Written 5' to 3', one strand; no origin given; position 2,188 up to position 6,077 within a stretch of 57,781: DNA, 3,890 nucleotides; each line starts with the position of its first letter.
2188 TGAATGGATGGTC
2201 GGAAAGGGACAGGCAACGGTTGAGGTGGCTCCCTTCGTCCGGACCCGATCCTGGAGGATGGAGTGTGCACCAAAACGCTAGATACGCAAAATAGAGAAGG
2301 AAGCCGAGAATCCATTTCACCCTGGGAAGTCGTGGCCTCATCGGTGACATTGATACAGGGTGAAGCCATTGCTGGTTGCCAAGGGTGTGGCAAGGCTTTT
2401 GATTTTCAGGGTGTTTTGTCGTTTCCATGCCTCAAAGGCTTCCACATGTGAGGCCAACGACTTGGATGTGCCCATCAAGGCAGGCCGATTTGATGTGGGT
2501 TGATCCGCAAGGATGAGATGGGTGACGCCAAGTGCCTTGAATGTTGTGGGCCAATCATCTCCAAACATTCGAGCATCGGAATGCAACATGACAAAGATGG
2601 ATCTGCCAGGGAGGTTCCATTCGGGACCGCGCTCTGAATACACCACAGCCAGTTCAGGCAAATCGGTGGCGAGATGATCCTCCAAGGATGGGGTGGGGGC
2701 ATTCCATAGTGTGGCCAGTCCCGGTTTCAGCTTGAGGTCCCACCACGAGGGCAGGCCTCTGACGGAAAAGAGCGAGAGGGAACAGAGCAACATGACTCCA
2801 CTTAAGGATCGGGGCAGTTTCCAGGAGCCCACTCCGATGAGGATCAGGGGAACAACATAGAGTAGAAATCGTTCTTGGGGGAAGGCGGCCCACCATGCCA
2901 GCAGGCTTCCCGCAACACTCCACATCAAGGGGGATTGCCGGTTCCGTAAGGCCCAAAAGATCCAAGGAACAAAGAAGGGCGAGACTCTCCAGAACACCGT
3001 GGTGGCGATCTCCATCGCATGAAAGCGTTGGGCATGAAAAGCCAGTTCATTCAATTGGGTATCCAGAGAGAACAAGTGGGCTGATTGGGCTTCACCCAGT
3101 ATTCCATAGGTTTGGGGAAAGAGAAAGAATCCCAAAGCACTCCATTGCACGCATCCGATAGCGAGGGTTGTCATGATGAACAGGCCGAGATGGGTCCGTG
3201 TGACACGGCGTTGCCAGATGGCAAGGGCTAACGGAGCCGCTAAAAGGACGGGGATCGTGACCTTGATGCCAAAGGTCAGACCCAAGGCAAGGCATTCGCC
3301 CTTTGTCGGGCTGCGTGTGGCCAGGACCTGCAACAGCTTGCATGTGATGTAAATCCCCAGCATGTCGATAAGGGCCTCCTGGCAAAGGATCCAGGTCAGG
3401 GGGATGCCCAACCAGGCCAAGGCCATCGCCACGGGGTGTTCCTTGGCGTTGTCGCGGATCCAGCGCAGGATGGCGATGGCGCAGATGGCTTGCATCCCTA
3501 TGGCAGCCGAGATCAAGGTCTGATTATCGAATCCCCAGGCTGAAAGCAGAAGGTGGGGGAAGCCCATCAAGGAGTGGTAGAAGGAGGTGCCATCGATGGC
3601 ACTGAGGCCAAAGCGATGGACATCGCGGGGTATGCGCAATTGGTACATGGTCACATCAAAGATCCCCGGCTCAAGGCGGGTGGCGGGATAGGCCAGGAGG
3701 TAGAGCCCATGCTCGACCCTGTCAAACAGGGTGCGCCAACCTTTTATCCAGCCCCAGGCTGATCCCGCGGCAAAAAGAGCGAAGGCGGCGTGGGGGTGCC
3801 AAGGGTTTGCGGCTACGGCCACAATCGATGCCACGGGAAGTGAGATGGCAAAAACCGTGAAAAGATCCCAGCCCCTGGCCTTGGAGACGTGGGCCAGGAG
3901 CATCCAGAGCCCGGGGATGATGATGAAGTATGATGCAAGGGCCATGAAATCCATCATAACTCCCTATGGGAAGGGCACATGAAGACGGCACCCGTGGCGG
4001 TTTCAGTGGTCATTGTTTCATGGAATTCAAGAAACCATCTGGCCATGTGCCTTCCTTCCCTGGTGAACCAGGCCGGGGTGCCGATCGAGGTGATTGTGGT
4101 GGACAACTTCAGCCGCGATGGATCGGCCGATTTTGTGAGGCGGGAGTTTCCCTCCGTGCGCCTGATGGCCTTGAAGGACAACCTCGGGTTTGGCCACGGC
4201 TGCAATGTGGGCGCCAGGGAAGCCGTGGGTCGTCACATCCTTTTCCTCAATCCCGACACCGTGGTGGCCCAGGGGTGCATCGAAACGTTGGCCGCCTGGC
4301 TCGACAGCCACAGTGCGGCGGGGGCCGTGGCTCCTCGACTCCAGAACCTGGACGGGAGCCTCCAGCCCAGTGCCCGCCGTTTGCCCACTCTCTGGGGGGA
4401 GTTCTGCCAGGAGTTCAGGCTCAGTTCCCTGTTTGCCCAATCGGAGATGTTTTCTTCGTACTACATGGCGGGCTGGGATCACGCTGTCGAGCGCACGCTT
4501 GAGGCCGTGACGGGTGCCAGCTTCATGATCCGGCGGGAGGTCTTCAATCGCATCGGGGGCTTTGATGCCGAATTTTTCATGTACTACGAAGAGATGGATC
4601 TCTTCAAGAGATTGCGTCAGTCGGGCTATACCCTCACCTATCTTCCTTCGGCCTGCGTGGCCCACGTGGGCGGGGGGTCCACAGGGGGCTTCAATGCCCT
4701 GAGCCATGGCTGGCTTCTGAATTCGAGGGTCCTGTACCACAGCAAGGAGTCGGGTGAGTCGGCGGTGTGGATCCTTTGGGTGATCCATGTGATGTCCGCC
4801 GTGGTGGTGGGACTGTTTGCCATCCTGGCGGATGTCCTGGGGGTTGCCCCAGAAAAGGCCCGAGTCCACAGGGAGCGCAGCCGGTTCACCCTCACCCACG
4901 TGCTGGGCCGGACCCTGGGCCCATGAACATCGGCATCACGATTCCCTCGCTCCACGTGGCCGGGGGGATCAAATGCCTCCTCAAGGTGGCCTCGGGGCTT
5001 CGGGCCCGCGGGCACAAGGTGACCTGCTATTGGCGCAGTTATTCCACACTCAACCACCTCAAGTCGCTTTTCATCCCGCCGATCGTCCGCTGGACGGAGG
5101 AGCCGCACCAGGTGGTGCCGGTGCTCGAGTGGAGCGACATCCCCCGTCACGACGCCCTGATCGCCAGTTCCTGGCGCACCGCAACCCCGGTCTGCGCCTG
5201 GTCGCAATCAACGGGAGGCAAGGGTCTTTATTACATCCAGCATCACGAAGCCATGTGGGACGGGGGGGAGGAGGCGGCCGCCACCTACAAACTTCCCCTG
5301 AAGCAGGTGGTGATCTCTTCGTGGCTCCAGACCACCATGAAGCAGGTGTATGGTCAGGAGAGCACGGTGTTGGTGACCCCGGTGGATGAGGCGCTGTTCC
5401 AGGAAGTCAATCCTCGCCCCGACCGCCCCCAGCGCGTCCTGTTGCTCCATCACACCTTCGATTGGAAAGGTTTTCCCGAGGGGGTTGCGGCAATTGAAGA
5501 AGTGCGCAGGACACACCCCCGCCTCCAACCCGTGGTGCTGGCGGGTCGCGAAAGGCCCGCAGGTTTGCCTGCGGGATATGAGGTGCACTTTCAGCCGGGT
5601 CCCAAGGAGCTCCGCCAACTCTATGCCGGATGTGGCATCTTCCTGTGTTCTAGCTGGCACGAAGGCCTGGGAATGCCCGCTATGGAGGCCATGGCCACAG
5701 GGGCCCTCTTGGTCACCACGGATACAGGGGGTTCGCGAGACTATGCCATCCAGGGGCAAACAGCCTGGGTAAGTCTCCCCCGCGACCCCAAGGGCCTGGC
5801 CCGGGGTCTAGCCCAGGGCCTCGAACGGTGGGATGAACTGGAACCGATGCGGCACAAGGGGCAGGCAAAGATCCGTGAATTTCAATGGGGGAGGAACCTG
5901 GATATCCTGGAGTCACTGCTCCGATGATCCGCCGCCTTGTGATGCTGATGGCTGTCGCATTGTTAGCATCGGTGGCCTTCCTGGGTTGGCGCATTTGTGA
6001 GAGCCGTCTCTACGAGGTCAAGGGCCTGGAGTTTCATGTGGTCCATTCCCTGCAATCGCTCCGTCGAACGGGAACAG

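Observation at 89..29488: Glycan-assembly island built around GT-C-fold membrane proteins with no recognisable Wzx/Wzy/ABC exporter or initiating phosphoglycosyltransferase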

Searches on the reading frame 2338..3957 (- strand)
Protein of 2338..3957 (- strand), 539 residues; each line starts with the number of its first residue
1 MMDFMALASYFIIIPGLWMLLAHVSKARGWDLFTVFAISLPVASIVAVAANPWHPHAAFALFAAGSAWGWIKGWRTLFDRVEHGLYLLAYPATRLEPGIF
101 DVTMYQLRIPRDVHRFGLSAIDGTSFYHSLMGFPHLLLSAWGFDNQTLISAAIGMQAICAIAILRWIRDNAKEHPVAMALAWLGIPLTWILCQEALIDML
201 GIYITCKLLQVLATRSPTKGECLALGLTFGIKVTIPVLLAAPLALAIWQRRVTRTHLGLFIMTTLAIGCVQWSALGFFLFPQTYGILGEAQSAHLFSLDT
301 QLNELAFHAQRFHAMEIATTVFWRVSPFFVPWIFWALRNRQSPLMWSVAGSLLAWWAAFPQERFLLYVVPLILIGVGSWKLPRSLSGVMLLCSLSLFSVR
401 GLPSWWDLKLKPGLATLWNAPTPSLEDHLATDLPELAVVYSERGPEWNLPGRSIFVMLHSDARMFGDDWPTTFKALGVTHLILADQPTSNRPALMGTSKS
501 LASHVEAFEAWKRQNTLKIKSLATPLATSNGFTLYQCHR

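Call 3: search_protein_families(library=pfam, proteins=[window:2338-3957:-], max_evalue=0.01)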
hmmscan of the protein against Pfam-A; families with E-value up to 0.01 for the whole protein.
window:2338-3957:- (539 aa): 0 families

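Call 11: search_protein_families(library=pfam, proteins=[window:2338-3957:-], max_evalue=10)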
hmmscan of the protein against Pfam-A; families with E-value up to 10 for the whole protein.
window:2338-3957:- (539 aa): 1 family
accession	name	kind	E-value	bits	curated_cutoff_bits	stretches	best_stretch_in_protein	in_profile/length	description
PF10272.14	Tmpp129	-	0.78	9.5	27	1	146-182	77-113/349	Putative transmembrane protein precursor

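Call 12: search_protein_families(library=ncbifam, proteins=[window:2338-3957:-], max_evalue=10)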
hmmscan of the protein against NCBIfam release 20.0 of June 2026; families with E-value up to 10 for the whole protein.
window:2338-3957:- (539 aa): 0 families

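Call 13: find_encoding_contigs(protein=window:2338-3957:-, flank=10000, max_places=4)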
Protein window:2338-3957:- (539 aa): no gene with exactly this product is on record in the collection.

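Call 16: find_homologous_proteins(query=window:2338-3957:-, max_evalue=0.001)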
Query window:2338-3957:- (539 aa): 1 proteins with E <= 0.001 among 8000 candidates.
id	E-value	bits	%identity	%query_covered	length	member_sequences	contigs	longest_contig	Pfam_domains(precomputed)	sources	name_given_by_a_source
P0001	0.0e+0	1223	100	99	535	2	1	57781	-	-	-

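Call 17: find_encoding_contigs(protein=P0001, flank=10000, max_places=5)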
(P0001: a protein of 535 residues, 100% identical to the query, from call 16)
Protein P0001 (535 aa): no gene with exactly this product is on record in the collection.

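Call 36: search_protein_representatives(alignment_id=A1)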
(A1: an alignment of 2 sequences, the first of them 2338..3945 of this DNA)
Query: 2 sequences, 562 profile positions. Proteins with E-value up to 0.001 (for the whole library): 4; up to 1e-10: 3; up to 1e-30: 2. The best 4 are listed.
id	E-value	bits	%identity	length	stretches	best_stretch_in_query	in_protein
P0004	0.0e+00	1042.3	-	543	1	1-562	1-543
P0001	3.9e-296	999.5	-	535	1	18-561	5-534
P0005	7.7e-21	90.7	-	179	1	15-146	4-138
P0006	7.6e-04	34.6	-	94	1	276-356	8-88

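Call 48: predict_structure(alignment_id=A1)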
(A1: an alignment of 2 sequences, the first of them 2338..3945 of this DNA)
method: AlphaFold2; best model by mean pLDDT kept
length: 535 residues; sequences in the alignment: 2
mean_pLDDT: 36.4   pTM: 0.25
mean pLDDT of the five models: 36.4, 33.7, 32.7, 32.3, 31.3
residues with pLDDT >= 90: 0; 70-90: 0; 50-70: 1; < 50: 534
segments of 3 or more residues with pLDDT < 50: 1-469, 471-535
pLDDT, mean of each block of 10 residues (from residue 1): 30 38 40 37 35 41 39 37 34 30 30 28 31 30 38 41 40 36 35 33 32 35 40 42 43 42 41 35 33 31 33 39 44 42 39 35 38 43 42 35 32 30 33 32 33 38 45 43 35 29 32 37 44 40
secondary structure, 60 per line:
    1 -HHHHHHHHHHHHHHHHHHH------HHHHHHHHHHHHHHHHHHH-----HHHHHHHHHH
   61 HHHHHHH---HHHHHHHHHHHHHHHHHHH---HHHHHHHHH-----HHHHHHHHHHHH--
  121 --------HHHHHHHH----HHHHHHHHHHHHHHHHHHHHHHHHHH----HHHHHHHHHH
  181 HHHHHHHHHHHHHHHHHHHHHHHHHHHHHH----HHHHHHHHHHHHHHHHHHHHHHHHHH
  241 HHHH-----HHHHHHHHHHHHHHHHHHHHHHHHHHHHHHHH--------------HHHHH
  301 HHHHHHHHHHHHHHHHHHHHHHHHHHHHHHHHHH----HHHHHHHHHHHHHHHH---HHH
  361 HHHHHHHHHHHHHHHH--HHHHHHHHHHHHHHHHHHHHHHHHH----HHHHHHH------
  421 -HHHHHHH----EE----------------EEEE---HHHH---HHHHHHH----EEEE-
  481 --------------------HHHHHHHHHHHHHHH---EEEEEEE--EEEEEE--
elements in order: H2-20 H27-45 H51-67 H71-89 H93-101 H107-118 H129-136 H141-166 H171-210 H215-244 H250-281 H296-334 H339-354 H358-376 H379-403 H408-414 H422-428 E451-454 H458-461 H465-471 E476-479 H501-515 E519-525 E528-533

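Call 53: search_protein_families(library=pfam, proteins=[P0005, P0006], max_evalue=10)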
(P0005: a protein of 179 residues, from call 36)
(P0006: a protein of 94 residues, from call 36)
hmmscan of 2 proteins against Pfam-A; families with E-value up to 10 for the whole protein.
P0005 (179 aa): 0 families

P0006 (94 aa): 2 families
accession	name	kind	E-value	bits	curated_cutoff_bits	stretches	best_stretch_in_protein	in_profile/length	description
PF24628.1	DUF7627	-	0.15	12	27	1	34-75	151-192/224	Repeat of unknown function (DUF7627)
PF21314.2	TM_ErbB1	-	0.5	10.6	27.1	1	74-89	15-30/36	Epidermal growth factor receptor transmembrane-juxtamembrane segment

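Call 67: fold_search(model_id=the predicted structure, library=pdb)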
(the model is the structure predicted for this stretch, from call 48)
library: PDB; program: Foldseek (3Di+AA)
matches with E <= 10: 42; with E <= 0.001: 0
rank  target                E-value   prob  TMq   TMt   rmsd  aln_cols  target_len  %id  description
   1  8j7y_A                4.4e-01  0.15  0.16  0.23  13.7       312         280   16  Cryo-EM structure of hZnT7DeltaHis-loop-Fab complex in zinc-bound state, determined in outward-facing conformation (released 2023-09-20)
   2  8j05_A                2.0e+00  0.03  0.09  0.12  25.4       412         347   16  Human KCNQ2-CaM complex in the presence of PIP2 (released 2023-12-06)
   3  8j7u_B                2.1e+00  0.07  0.14  0.22  17.8       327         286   17  Cryo-EM structure of hZnT7-Fab complex in zinc-bound state, determined in outward-facing conformation (released 2023-09-20)
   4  7olc_LU               4.1e+00  0.15  0.06  0.24   6.1        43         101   14  Thermophilic eukaryotic 80S ribosome at idle POST state (released 2022-01-26)
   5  3wgh_A                4.1e+00  0.06  0.05  0.11  12.9        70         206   11  Crystal structure of RSP in complex with beta-NADH (released 2014-08-13)
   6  9lwg_A                4.5e+00  0.10  0.08  0.07   8.9        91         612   12  Zebrafish ovum lysosomal peptide:N-glycanase (released 2025-12-24)
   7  8v2d_A                4.5e+00  0.05  0.09  0.15  20.1       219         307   13  Computational Designed Nanocage O43_129 (released 2024-03-13)
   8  7old_LU               4.8e+00  0.13  0.06  0.25   6.1        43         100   14  Thermophilic eukaryotic 80S ribosome at pe/E (TI)-POST state (released 2022-01-26)
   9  3wg9_D                4.8e+00  0.06  0.05  0.11  12.8        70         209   11  Crystal structure of RSP, a Rex-family repressor (released 2014-08-13)
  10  5k25_A                5.0e+00  0.06  0.08  0.20  12.9        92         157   13  Crystal structure of human phosphatase PRL-2 in complex with the ADP-bound Bateman domain of human magnesium transport (released 2016-10-12)
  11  8tsk_B                5.0e+00  0.02  0.05  0.07  10.7        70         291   21  Structure of human LIAS in the presence of 5'-deoxyadenosine and octanoyl-modified peptide (released 2025-06-11)
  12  3wg9_C                5.3e+00  0.05  0.05  0.11  12.8        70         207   11  Crystal structure of RSP, a Rex-family repressor (released 2014-08-13)
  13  1xcb_B                5.6e+00  0.08  0.07  0.17  11.8        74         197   14  X-ray Structure of a Rex-Family Repressor/NADH Complex from Thermus Aquaticus (released 2004-09-28)
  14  6l2m                  6.2e+00  0.04  0.06  0.15   9.6        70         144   11  The structure of the tRNA-specific deaminase mutant from M. capricolum (released 2020-08-12)
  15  3wg9_A                6.6e+00  0.04  0.05  0.11  12.8        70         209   11  Crystal structure of RSP, a Rex-family repressor (released 2014-08-13)
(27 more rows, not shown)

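Call 72: search_solved_structures(query=A1, max_evalue=10)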
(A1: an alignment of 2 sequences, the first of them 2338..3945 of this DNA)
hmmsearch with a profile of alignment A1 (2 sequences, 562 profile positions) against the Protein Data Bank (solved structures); distinct sequences matched with E-value up to 10: 0.

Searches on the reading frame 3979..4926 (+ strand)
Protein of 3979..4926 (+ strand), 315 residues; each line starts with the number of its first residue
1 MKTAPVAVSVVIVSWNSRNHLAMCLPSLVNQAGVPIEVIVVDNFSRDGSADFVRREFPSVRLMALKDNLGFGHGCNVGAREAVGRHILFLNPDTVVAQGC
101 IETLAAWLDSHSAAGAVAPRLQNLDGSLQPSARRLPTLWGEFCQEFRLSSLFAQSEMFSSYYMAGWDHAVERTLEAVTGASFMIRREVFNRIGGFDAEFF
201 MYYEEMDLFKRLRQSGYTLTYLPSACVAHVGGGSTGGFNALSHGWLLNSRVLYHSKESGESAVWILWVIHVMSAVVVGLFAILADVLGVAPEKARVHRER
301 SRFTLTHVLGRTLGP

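Call 3: search_protein_families(library=pfam, proteins=[window:3979-4926:+], max_evalue=0.01)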
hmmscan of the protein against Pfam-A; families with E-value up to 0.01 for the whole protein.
window:3979-4926:+ (315 aa): 5 families
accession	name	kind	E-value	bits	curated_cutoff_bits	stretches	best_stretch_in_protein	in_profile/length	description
PF00535.33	Glycos_transf_2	-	1.9e-21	77.2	23.3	1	9-165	1-140/168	Glycosyl transferase family 2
PF13641.12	Glyco_tranf_2_3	-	3.6e-14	53.8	27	1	8-230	3-212/230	Glycosyltransferase like family 2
PF13632.12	Glyco_trans_2_3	-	1.2e-07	32.1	27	1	86-231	1-124/198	Glycosyl transferase family group 2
PF10111.15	Glyco_tranf_2_2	-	1.2e-07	32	27.3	1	35-219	29-206/276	Glycosyltransferase like family 2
PF02709.20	Glyco_transf_7C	-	3e-05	24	23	1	175-224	17-67/78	N-terminal domain of galactosyltransferase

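Call 57: search_protein_families(library=ncbifam, proteins=[window:3979-4926:+], max_evalue=0.00001)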
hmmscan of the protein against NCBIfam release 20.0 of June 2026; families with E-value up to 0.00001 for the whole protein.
window:3979-4926:+ (315 aa): 12 families
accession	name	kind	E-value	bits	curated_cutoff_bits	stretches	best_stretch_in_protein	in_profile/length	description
TIGR03965.1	mycofact_glyco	equivalog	6.6e-20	71.4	280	2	6-124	74-194/467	mycofactocin biosynthesis glycosyltransferase MftF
TIGR04283.1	glyco_like_mftF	equivalog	1.5e-17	63.9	182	1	8-224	1-180/221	TIGR04283 family arsenosugar biosynthesis glycosyltransferase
NF041875.1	EPS_EpsD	equivalog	3.2e-16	59.6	370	1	8-229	1-206/325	exopolysaccharide biosynthesis glycosyltransferase EpsD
TIGR03937.1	PgaC_IcaA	equivalog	5.5e-12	45.3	422.3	1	7-123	46-167/407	poly-beta-1,6-N-acetyl-D-glucosamine synthase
NF038299.1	EPS_HpsN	equivalog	2e-11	43.5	425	1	7-247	2-237/317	hormogonium polysaccharide biosynthesis glycosyltransferase HpsN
NF007482.0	PRK10073.1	equivalog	4e-10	39.2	423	1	5-104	5-106/334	glycosyltransferase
TIGR01556.1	rhamnosyltran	subfamily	3.9e-08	32.8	200.55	0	36-121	22-112/281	rhamnosyltransferase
NF038302.1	EPS_HpsE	equivalog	7.6e-08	31.7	300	1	7-122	2-125/307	hormogonium polysaccharide biosynthesis glycosyltransferase HpsE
NF045692.1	OglycostaseCruG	equivalog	1.1e-07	31.2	600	0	7-56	42-91/386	2'-O-glycosyltransferase CruG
NF041394.1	GtaseAglG_Halo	equivalog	4.6e-07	29.4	440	0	7-116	2-118/304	glucosyl-dolichyl phosphate glucuronosyltransferase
NF050113.1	gal_furan_GlfT1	equivalog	9.1e-07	28.5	330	1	9-220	2-197/290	galactofuranosyltransferase GlfT1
NF047683.1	TeichurnBiosyTuaG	equivalog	1e-06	28.6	400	1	5-109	5-112/252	teichuronic acid biosynthesis protein TuaG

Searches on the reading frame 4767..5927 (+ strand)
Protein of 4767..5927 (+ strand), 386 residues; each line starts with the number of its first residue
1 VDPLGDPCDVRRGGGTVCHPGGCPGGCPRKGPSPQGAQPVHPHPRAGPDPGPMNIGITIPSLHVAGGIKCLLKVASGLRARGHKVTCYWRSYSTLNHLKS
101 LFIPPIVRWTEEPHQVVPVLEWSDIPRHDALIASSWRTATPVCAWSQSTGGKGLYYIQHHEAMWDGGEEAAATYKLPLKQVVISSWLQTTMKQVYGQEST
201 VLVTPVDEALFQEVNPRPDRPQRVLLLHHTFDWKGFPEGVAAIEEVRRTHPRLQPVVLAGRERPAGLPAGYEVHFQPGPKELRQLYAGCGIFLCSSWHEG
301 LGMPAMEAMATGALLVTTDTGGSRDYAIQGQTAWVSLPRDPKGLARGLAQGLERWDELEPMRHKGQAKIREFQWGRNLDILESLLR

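Call 3: search_protein_families(library=pfam, proteins=[window:4767-5927:+], max_evalue=0.01)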
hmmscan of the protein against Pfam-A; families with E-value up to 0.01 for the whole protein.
window:4767-5927:+ (386 aa): 4 families
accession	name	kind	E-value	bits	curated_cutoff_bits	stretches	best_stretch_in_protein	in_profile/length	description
PF00534.26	Glycos_transf_1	-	1.6e-16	60.7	26.4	1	212-365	6-169/172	Glycosyl transferases group 1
PF13692.12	Glyco_trans_1_4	-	7.8e-15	55.8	27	1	233-352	14-140/142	Glycosyl transferases group 1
PF20706.3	GT4-conflict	-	0.00015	21.3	26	1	274-321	267-315/385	Family 4 Glycosyltransferase in conflict systems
PF13524.12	Glyco_trans_1_2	-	0.0012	19.2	25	1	244-371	7-132/144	Glycosyl transferase-like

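Call 57: search_protein_families(library=ncbifam, proteins=[window:4923-5927:+], max_evalue=0.00001)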
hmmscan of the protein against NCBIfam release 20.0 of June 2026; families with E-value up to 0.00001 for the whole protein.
window:4923-5927:+ (334 aa): 7 families
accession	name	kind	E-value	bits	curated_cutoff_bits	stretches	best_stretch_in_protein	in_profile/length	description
NF041876.1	EPS_EpsE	equivalog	1.9e-12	47.2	400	1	229-319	288-378/389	exopolysaccharide biosynthesis GT4 family glycosyltransferase EpsE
TIGR04047.1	MSMEG_0565_glyc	hypoth_equivalog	3.4e-10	39.6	259.85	1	229-324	269-362/373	MSMEG_0565 family glycosyltransferase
TIGR02149.1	glgA_Coryne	subfamily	1.3e-07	31.1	302.4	1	228-315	275-368/391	glycogen synthase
TIGR03449.1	mycothiol_MshA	equivalog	4.1e-07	29.2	462.5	1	226-331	293-398/406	D-inositol-3-phosphate glycosyltransferase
TIGR03999.1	thiol_BshA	equivalog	1.1e-06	27.8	273.7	1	227-322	263-359/375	N-acetyl-alpha-D-glucosaminyl L-malate synthase BshA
TIGR04063.1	stp3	hypoth_equivalog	1.3e-06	27.6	442.05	1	254-325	312-384/397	TIGR04063 family PEP-CTERM/XrtA system glycosyltransferase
TIGR03088.1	stp2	hypoth_equivalog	1.8e-06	27.2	409.05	1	228-301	264-337/374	TIGR03088 family PEP-CTERM/XrtA system glycosyltransferase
